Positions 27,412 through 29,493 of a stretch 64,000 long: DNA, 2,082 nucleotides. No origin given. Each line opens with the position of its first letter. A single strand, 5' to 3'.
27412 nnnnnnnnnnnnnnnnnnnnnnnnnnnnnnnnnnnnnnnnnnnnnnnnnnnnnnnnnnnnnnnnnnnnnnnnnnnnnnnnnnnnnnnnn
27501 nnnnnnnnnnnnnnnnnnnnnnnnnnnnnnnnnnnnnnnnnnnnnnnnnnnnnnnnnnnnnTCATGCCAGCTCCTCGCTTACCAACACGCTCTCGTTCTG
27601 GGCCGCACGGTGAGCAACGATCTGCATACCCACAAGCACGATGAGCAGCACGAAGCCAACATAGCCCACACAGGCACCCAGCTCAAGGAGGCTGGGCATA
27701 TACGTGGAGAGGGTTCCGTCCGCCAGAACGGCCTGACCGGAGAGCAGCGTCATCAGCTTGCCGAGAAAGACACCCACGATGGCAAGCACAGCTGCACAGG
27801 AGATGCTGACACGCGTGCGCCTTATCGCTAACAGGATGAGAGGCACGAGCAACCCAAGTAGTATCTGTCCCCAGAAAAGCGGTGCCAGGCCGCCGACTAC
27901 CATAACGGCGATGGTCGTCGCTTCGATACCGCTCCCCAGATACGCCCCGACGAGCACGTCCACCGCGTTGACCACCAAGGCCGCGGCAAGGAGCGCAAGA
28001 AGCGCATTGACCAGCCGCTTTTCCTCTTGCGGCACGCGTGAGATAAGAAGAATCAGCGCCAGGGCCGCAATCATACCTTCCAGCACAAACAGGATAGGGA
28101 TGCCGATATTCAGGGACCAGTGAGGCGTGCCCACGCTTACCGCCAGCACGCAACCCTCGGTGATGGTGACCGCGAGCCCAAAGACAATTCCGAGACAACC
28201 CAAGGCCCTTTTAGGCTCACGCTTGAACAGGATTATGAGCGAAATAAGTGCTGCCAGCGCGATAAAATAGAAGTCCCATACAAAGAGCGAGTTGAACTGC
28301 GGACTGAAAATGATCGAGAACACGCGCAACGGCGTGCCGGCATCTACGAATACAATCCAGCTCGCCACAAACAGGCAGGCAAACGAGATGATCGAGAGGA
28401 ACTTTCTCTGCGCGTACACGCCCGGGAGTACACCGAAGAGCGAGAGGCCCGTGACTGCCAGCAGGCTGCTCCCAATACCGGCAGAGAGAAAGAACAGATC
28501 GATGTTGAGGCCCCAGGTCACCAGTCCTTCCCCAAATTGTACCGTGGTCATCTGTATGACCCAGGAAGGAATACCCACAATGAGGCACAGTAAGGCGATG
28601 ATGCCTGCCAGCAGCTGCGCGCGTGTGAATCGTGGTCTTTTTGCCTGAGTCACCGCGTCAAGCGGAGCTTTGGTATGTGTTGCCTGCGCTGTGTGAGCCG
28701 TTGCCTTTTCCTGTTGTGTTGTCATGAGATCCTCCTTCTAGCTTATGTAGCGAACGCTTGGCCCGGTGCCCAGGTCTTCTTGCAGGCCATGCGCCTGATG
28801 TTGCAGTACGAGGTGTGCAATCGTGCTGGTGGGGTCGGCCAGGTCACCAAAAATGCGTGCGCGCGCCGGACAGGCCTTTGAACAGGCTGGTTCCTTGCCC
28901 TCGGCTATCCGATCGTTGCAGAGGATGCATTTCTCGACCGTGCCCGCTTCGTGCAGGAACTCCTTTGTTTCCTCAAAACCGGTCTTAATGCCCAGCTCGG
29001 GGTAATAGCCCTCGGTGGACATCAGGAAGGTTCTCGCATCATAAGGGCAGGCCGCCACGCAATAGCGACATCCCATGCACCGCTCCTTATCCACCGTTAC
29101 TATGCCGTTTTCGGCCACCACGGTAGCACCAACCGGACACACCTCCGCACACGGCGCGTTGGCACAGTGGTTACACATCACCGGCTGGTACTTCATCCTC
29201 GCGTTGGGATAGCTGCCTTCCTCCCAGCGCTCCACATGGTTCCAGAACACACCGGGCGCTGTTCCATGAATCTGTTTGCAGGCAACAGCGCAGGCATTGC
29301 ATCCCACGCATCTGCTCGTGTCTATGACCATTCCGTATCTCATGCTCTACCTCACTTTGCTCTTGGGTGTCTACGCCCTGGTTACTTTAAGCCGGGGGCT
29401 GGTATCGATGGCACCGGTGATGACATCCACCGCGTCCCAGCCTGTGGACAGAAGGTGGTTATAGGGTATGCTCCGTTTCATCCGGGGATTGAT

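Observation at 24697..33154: Seven-gene operon joining a Tat Psr/Phs-type molybdoenzyme, two exported rhodaneses and a CxxCK pentahaem NrfA, with no NrfH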

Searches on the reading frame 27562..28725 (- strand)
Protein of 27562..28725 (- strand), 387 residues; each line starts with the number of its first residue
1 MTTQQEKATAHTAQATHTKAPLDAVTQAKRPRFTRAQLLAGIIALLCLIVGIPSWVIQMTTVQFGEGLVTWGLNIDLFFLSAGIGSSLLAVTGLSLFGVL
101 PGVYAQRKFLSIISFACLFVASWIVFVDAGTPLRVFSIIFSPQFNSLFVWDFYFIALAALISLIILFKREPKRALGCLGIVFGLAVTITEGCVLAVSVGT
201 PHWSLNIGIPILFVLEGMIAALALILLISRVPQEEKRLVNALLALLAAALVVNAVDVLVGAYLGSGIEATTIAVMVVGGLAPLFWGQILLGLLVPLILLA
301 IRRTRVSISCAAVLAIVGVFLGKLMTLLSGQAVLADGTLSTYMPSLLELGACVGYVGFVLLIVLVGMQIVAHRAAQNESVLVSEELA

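Call 3: search_protein_families(library=pfam, proteins=[window:27562-28725:-], max_evalue=0.01)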
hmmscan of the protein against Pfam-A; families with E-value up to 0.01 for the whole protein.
window:27562-28725:- (387 aa): 1 family
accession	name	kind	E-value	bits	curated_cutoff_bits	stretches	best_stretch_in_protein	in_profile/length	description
PF03916.19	NrfD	-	3.9e-12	46.9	25.8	1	67-335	7-313/313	Polysulphide reductase, NrfD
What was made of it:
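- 27562..28725 (-): NrfD/PsrC-type integral membrane quinol-interacting subunit. PF03916, E 3.9e-12 (call 3).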

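Call 4: search_protein_families(library=ncbifam, proteins=[window:27562-28725:-], max_evalue=0.01)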
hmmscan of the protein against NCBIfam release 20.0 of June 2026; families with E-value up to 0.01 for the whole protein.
window:27562-28725:- (387 aa): 0 families

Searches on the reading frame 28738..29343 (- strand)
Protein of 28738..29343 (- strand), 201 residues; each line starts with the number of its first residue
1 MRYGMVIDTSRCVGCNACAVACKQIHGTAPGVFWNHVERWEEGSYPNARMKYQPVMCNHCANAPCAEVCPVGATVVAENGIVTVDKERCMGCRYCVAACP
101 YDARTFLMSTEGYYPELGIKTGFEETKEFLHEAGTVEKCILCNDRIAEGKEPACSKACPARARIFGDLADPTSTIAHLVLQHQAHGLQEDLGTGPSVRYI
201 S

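Call 3: search_protein_families(library=pfam, proteins=[window:28738-29343:-], max_evalue=0.01)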
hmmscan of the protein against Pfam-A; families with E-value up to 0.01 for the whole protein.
window:28738-29343:- (201 aa): 15 families
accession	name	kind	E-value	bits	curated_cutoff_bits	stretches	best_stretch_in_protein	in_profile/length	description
PF13247.11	Fer4_11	-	3.5e-19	69.3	26.2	2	49-104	2-59/100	4Fe-4S dicluster domain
PF12838.12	Fer4_7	-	7.5e-15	55.6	27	3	11-73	1-52/52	4Fe-4S dicluster domain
PF00037.32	Fer4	-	1.8e-13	50.1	21.1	2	82-104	1-23/24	4Fe-4S binding domain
PF12837.12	Fer4_6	-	1.1e-12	47.6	25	3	81-103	1-23/24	4Fe-4S binding domain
PF12797.12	Fer4_2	-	2.1e-12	46.6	24.5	2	81-101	2-22/22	4Fe-4S binding domain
PF13237.11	Fer4_10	-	2.4e-10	40.6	25.5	2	50-100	2-53/53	4Fe-4S dicluster domain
PF13183.11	Fer4_8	-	2.6e-08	34.7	27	2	10-72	3-67/68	4Fe-4S dicluster domain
PF13187.11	Fer4_9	-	3.1e-07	30.7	27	2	56-102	1-50/52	4Fe-4S dicluster domain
PF14697.11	Fer4_21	-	1.6e-06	28.6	35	2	56-102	7-55/59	4Fe-4S dicluster domain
PF25160.1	LdpA_Fe-S-bd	-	2.6e-06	27.6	27.6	1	62-102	6-41/49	LdpA Fe-S cluster-binding domain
PF13459.11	Fer4_15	-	1.4e-05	26.1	22.4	1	82-100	1-19/66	4Fe-4S single cluster domain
PF12798.12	Fer4_3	-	9.9e-05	23.3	27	0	89-103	1-15/15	4Fe-4S binding domain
PF13370.11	Fer4_13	-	0.00041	21.4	24.5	0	84-100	1-17/58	4Fe-4S single cluster domain of Ferredoxin I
PF12800.12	Fer4_4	-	0.0015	19.1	24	1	87-102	2-17/17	4Fe-4S binding domain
PF13534.11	Fer4_17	-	0.0071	17.3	22.2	0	88-159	1-57/61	4Fe-4S dicluster domain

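Call 4: search_protein_families(library=ncbifam, proteins=[window:28738-29343:-], max_evalue=0.01)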
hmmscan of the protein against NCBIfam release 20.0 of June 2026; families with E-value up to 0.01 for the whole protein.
window:28738-29343:- (201 aa): 63 families (the best 25 are shown)
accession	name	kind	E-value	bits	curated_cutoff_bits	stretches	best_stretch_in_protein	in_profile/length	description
NF045797.1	DsrO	equivalog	2.8e-55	187.3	200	1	2-200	43-234/235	sulfate reduction electron transfer complex DsrMKJOP subunit DsrO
NF041715.1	arsenate_red_ArrB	equivalog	5.8e-55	186.4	450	2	1-106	1-106/233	arsenate respiratory reductase iron-sulfur subunit ArrB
TIGR03149.1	cyt_nit_nrfC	equivalog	3.4e-44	150.9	377.6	2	1-106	37-144/225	cytochrome c nitrite reductase Fe-S protein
NF011569.0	PRK14993.1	equivalog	8.4e-44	149.8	416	2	2-108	43-151/244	tetrathionate reductase subunit TtrB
NF041782.1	mnquin_red_QrcC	equivalog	1.7e-37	129.3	400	1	3-201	1-226/239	menaquinone reductase iron-sulfur cluster-binding subunit QrcC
TIGR02951.1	DMSO_dmsB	equivalog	1.1e-36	126.3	214.1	2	2-108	1-116/161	DMSO/selenate family reductase complex B subunit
TIGR03478.1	DMSO_red_II_bet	subfamily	2.4e-36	125.3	480.7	3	38-106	112-181/321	DMSO reductase family type II enzyme, iron-sulfur subunit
NF042979.1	EthbenzDh_ebdB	equivalog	2.4e-34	118.8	740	3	30-106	126-203/354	ethylbenzene dehydrogenase subunit beta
NF038355.1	FDH3_beta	equivalog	1.1e-29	103.8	240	1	5-170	5-166/180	formate dehydrogenase FDH3 subunit beta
NF008134.0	PRK10882.1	equivalog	3.3e-25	88.8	263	3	49-105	105-162/329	hydrogenase 2 operon protein HybA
TIGR01582.1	FDH-beta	equivalog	4.8e-25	88.2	334.7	2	5-103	24-140/283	formate dehydrogenase subunit beta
NF045715.1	sulf_resp_HmcB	equivalog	1e-23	83.9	420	2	3-106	37-156/307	sulfate respiration complex iron-sulfur protein HmcB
TIGR01660.1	narH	equivalog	4.8e-23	81.3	524.05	3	39-105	165-232/492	nitrate reductase subunit beta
NF009408.0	PRK12769.1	equivalog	2.4e-21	75.5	1003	1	5-162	5-141/659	formate-dependent uric acid utilization protein AegA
NF007658.0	PRK10330.1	equivalog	7.9e-19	67.8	260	1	5-164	5-153/181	electron transport protein HydN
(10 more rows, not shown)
